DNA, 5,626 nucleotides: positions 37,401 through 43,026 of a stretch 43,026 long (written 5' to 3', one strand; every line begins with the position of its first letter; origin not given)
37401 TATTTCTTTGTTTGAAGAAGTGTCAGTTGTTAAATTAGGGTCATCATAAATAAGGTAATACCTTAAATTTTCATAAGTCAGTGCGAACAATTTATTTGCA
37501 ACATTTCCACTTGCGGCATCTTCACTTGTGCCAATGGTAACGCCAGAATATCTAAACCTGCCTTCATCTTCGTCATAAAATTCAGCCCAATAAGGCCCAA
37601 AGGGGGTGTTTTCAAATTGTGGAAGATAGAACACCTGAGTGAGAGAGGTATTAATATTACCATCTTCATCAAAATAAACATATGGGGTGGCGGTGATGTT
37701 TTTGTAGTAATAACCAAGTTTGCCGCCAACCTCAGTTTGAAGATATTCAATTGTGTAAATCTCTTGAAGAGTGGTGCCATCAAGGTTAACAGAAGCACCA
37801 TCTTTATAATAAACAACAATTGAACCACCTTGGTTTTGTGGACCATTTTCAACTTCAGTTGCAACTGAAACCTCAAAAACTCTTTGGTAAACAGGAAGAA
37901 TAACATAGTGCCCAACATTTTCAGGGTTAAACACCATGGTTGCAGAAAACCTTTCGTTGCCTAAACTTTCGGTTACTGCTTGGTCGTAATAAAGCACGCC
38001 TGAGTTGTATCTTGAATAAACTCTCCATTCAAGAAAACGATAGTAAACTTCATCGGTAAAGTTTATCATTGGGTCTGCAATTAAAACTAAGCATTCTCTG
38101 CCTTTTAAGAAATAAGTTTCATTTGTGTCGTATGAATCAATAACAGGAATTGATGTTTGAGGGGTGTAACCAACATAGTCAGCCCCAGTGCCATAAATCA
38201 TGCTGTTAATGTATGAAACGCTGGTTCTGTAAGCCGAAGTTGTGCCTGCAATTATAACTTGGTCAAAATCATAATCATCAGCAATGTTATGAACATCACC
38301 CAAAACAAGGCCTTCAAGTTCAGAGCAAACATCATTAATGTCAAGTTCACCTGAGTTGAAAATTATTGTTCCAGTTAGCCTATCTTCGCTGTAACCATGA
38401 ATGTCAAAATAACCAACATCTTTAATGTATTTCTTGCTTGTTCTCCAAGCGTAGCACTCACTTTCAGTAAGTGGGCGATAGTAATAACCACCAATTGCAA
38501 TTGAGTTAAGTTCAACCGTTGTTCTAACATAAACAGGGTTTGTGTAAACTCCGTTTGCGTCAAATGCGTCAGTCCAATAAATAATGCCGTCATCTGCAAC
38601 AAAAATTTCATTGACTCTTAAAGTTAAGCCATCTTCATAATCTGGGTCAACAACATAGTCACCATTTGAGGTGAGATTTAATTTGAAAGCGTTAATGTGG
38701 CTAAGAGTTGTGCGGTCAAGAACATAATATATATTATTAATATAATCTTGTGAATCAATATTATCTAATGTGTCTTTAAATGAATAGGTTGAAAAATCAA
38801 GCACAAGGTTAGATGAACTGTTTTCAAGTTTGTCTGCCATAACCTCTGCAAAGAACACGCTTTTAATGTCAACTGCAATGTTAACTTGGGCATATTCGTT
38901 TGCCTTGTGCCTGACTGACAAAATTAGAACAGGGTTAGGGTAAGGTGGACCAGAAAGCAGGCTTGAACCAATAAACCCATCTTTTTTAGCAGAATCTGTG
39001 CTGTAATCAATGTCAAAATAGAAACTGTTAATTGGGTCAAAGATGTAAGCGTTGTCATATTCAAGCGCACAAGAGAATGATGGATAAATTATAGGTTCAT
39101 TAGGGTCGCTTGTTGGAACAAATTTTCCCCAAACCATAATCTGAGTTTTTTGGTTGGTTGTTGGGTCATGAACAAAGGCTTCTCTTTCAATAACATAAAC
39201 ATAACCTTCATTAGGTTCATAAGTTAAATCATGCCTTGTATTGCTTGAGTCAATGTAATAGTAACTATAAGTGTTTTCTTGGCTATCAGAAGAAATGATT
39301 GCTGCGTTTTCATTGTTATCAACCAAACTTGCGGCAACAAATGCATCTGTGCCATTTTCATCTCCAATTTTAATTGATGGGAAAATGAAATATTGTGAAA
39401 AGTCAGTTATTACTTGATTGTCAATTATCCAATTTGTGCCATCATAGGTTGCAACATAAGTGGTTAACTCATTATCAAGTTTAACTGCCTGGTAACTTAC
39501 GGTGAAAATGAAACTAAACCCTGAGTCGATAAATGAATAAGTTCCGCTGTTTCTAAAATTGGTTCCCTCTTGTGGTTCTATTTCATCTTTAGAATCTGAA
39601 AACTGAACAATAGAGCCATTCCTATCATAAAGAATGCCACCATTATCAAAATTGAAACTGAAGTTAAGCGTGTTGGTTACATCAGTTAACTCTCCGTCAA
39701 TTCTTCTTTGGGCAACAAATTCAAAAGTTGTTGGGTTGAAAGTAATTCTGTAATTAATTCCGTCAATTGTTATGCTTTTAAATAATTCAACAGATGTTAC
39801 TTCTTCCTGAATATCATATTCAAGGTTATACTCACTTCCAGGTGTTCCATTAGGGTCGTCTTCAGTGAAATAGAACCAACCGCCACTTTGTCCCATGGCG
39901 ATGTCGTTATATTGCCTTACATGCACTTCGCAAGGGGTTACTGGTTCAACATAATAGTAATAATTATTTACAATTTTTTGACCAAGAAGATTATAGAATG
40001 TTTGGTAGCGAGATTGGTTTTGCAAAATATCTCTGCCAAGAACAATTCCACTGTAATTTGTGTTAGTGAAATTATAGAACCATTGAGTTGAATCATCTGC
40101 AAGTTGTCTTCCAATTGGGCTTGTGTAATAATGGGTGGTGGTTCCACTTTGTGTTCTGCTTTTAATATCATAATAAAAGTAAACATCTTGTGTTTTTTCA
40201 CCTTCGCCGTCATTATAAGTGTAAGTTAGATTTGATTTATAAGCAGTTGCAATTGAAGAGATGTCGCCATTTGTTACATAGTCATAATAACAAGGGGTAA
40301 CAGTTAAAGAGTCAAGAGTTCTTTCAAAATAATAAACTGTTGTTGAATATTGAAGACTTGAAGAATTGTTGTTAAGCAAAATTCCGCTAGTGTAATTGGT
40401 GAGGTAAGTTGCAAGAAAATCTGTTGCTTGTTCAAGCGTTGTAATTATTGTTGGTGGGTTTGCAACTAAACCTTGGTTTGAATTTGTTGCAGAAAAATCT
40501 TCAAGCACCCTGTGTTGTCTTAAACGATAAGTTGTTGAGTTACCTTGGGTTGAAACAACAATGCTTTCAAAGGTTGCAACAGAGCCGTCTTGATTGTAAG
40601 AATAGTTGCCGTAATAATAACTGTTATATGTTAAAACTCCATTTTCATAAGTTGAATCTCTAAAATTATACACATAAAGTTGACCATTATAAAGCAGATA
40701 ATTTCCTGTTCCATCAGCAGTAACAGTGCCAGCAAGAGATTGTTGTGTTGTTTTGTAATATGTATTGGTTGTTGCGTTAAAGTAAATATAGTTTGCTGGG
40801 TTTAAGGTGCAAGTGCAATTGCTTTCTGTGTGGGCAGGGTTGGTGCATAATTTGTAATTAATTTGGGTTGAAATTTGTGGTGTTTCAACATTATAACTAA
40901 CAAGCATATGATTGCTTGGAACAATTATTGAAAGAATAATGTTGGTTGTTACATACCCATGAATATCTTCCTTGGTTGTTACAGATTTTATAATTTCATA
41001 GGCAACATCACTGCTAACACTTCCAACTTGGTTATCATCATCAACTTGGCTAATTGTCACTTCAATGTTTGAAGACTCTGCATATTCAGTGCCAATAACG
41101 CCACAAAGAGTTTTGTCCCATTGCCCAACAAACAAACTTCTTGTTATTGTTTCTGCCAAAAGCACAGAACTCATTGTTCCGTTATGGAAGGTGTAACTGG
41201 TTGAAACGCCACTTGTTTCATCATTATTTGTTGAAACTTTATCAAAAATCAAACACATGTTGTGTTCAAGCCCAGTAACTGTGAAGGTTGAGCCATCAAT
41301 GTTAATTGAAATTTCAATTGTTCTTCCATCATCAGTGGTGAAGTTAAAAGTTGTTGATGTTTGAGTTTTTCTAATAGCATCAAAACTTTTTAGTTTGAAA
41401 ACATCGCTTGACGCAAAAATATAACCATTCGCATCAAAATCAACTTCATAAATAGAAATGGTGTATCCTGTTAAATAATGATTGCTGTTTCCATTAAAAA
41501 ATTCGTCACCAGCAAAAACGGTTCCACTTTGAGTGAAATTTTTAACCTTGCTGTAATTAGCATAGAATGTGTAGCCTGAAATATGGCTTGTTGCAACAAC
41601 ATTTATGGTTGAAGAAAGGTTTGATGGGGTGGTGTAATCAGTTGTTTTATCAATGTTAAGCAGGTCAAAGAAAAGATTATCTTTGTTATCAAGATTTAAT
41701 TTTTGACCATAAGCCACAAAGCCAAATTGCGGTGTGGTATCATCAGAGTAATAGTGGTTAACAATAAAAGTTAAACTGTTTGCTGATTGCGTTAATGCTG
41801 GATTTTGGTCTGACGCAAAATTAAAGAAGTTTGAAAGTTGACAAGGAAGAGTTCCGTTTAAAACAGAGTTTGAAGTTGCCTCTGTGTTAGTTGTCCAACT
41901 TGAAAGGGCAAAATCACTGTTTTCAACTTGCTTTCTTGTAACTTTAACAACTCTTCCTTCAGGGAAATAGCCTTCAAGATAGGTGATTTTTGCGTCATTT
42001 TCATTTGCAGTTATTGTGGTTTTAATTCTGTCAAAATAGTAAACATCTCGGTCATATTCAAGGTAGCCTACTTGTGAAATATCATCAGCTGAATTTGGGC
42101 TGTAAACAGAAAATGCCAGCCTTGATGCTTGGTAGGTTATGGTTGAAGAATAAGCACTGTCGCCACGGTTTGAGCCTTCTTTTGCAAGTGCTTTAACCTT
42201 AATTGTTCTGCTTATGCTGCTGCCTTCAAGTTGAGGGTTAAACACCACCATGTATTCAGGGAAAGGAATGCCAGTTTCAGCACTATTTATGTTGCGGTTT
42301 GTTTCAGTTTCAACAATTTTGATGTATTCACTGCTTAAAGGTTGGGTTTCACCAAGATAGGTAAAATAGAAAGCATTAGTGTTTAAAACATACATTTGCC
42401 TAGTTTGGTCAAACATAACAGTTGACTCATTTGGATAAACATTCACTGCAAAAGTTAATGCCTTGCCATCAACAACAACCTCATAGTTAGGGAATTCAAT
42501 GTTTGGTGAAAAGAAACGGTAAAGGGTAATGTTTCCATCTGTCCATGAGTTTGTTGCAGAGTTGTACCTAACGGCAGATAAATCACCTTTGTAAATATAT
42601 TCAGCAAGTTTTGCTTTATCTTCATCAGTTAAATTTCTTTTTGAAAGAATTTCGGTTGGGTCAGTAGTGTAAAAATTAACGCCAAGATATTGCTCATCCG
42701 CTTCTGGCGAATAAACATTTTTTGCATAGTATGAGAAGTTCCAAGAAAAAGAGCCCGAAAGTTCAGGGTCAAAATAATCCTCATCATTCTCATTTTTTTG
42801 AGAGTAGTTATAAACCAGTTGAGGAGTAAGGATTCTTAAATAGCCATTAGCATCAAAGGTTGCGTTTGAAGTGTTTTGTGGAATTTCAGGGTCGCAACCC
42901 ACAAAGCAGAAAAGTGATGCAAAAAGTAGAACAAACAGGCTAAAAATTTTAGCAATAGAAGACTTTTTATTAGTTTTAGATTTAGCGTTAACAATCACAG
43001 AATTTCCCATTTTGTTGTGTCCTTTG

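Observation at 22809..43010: Single 20,202-nt ORF encoding a 6,733-aa envelope protein of no assignable function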

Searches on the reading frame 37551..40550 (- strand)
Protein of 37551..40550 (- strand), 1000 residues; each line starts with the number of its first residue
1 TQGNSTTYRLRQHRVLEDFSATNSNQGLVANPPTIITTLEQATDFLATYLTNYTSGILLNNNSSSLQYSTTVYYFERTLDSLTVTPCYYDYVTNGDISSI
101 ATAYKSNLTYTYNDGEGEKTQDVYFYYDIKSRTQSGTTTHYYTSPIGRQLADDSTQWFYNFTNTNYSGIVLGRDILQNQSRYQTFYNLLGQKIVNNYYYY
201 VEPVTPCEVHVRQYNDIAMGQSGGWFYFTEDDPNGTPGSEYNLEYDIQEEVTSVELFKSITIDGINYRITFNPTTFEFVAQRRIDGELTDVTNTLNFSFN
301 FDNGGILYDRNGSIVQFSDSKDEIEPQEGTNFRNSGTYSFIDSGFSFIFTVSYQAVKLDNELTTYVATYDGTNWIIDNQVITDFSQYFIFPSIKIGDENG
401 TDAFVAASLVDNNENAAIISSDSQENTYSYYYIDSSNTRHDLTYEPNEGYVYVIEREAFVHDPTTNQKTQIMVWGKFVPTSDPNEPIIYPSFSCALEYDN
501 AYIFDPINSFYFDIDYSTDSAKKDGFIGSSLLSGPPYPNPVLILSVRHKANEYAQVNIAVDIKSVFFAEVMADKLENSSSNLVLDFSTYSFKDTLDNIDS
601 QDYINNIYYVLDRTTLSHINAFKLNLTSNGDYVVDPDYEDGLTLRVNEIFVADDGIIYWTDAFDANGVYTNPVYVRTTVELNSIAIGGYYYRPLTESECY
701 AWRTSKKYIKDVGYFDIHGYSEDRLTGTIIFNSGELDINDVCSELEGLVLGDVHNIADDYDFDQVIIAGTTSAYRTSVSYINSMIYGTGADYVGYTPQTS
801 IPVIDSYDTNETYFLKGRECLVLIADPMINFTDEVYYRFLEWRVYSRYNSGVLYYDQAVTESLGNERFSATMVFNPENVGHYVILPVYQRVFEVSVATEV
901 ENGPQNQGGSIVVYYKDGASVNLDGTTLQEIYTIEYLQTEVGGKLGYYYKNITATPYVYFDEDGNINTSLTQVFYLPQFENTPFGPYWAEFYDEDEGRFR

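Call 8: search_protein_families(library=pfam, proteins=[window:37551-40550:-], max_evalue=1)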
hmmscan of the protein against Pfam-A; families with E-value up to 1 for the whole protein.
window:37551-40550:- (1000 aa): 0 families

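Call 69: search_protein_families(library=ncbifam, proteins=[window:37551-40550:-], max_evalue=1)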
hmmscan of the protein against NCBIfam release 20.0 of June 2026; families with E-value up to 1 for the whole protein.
window:37551-40550:- (1000 aa): 1 family
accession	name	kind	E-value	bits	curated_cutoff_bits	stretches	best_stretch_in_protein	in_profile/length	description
NF011518.0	PRK14957.1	equivalog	0.031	12.9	775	1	558-648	264-354/546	DNA polymerase III subunits gamma and tau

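Call 103: search_protein_families(library=phrogs, proteins=[window:37551-40550:-], max_evalue=0.1)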
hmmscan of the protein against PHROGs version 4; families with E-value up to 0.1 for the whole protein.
window:37551-40550:- (1000 aa): 1 family
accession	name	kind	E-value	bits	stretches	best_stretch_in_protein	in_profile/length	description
phrog_35645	-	unknown function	0.052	14.8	0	936-976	7-48/72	-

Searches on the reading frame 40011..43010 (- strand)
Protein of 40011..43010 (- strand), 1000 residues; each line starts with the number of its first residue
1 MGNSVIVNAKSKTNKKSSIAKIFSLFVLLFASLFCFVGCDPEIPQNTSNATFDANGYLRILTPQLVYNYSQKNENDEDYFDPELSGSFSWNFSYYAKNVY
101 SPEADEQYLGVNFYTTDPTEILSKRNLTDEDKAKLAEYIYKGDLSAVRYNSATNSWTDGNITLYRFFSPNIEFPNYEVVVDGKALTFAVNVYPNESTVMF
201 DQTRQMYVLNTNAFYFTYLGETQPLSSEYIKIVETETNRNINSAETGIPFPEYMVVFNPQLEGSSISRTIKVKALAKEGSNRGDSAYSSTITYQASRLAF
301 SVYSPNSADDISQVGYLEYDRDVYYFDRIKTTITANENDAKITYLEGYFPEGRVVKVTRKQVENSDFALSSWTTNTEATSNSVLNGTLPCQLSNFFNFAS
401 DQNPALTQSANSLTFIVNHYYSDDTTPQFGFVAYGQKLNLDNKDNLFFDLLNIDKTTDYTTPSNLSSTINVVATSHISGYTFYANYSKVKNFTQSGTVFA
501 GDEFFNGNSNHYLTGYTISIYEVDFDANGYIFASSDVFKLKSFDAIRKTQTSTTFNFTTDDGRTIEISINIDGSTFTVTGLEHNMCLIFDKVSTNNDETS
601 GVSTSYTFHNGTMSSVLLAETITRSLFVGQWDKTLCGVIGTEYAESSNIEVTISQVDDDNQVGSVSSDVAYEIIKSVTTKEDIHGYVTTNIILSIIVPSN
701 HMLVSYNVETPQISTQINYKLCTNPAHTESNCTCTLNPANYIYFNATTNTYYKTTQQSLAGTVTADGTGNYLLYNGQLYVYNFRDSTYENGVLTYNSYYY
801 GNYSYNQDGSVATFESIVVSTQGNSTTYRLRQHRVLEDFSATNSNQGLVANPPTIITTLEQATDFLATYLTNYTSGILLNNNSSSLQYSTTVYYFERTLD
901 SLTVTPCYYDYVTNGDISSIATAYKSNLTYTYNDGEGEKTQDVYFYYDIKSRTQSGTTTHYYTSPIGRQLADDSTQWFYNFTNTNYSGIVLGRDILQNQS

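Call 8: search_protein_families(library=pfam, proteins=[window:40011-43010:-], max_evalue=1)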
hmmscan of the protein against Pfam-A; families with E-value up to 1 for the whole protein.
window:40011-43010:- (1000 aa): 0 families

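Call 69: search_protein_families(library=ncbifam, proteins=[window:40011-43010:-], max_evalue=1)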
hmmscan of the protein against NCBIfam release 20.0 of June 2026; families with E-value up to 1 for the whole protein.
window:40011-43010:- (1000 aa): 2 families
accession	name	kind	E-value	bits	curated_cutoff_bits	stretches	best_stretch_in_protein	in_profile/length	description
TIGR03719.1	ABC_ABC_ChvD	subfamily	0.14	10.8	806.75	1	321-357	498-534/552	energy-dependent translational throttle protein EttA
NF008775.0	PRK11819.1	equivalog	0.15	10.7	599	1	321-360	500-539/556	energy-dependent translational throttle protein EttA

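Call 103: search_protein_families(library=phrogs, proteins=[window:40011-43010:-], max_evalue=0.1)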
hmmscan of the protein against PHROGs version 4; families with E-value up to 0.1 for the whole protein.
window:40011-43010:- (1000 aa): 0 families
